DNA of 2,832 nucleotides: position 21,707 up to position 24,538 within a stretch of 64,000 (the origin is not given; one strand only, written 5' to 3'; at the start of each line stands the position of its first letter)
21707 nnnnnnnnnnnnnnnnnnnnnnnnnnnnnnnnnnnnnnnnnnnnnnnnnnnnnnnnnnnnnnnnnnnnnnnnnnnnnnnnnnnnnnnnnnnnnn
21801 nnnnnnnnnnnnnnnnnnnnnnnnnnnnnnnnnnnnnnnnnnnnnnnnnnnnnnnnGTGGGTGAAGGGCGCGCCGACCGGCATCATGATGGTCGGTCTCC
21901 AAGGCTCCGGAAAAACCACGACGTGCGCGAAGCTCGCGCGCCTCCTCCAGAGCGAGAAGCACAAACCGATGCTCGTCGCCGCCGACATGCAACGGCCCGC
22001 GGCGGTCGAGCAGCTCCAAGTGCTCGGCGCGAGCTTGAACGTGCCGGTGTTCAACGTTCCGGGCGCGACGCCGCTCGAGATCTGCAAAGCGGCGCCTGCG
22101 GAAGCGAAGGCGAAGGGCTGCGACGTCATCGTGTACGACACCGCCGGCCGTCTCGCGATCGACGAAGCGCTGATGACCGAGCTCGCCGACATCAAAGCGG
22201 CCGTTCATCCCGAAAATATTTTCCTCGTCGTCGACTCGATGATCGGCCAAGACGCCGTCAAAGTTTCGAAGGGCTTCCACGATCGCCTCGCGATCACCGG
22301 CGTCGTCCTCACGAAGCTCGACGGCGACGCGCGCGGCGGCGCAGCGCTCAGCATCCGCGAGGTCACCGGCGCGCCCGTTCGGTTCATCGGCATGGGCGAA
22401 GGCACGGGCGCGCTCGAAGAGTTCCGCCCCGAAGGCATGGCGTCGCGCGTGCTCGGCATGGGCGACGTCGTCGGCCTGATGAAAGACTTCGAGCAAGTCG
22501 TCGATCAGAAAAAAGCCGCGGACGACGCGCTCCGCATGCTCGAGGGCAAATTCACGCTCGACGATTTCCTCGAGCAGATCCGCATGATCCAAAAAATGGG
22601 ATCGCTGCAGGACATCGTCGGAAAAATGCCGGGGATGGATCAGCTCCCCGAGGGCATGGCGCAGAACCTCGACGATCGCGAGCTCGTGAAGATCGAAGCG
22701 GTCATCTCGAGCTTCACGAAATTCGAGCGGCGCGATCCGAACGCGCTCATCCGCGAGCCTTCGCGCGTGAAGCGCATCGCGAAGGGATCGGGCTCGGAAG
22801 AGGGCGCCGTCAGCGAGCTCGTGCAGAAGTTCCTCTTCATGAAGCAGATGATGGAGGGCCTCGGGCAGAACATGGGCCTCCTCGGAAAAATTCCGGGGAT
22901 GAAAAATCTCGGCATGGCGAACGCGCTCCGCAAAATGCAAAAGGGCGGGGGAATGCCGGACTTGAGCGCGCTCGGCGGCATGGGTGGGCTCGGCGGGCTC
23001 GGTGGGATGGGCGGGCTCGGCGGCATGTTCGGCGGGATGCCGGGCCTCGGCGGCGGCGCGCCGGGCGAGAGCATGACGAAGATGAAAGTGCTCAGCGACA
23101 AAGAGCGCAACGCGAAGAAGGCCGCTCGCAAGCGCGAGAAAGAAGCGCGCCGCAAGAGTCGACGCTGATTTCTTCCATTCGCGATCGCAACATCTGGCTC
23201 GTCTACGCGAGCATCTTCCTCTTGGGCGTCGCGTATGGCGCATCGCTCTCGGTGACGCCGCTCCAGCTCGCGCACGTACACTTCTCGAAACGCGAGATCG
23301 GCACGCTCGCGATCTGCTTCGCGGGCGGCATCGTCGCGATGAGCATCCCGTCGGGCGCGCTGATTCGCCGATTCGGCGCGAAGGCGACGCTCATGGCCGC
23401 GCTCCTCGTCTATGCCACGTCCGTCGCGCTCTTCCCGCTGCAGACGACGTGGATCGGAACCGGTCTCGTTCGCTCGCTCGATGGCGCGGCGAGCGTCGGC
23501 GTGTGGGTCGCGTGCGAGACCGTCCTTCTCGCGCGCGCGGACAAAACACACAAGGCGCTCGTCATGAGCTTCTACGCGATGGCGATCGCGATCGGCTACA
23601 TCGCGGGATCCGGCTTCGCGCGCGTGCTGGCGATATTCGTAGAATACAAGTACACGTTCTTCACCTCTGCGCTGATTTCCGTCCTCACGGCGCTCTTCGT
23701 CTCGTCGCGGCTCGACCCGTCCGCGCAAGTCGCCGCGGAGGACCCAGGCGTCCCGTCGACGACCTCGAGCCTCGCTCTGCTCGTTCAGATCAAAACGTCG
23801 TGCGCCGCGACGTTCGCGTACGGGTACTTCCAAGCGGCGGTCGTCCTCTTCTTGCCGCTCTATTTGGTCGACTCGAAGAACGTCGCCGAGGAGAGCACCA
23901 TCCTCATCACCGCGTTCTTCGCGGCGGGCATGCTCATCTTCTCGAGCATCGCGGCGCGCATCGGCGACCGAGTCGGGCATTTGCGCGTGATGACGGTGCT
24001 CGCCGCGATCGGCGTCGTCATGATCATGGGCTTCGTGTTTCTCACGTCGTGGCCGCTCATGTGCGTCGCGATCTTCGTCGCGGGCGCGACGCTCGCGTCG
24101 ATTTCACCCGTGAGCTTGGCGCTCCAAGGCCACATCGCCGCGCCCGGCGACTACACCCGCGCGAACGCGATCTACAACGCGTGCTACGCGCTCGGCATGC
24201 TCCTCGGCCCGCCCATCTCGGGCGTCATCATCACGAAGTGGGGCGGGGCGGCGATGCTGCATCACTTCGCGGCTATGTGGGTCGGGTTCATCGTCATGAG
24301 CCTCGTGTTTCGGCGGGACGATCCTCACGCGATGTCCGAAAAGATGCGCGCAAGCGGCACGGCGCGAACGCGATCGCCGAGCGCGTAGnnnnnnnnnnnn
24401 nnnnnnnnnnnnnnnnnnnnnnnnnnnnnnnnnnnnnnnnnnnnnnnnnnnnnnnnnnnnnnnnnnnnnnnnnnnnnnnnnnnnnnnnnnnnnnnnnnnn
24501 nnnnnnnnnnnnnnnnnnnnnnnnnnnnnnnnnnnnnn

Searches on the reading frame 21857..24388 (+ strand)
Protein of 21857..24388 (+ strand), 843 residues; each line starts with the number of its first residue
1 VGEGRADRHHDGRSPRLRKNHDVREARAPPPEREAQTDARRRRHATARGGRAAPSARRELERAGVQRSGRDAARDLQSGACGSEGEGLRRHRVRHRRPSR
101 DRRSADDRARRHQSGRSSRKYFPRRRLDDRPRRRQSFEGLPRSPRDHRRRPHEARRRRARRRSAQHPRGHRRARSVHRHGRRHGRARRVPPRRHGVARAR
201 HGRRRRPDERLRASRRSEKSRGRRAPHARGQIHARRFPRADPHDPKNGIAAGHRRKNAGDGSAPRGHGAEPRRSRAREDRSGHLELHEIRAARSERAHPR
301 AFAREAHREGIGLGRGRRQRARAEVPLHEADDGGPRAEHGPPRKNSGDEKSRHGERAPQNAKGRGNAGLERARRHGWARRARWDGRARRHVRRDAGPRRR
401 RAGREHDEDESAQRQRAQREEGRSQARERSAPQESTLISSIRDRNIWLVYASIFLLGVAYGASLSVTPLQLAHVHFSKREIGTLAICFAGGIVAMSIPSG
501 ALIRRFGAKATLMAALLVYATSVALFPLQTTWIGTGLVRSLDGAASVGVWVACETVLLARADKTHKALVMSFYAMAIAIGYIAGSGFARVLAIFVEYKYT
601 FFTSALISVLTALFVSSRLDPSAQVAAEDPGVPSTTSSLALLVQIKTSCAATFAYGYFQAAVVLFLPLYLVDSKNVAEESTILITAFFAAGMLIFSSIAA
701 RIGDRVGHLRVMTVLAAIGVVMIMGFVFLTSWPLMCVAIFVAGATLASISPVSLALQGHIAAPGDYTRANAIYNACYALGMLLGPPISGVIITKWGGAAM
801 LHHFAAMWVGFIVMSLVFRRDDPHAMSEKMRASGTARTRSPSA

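Call 69: search_protein_families(library=pfam, proteins=[window:21857-24388:+], max_evalue=0.00001)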
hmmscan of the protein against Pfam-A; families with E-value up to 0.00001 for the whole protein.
window:21857-24388:+ (843 aa): 2 families
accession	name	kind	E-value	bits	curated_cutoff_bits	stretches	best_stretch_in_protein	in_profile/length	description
PF07690.21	MFS_1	-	1.2e-41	143.2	33.4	2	650-828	3-181/347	Major Facilitator Superfamily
PF12832.13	MFS_1_like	-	4.9e-11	42.7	25.2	1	423-585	202-355/373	MFS_1 like family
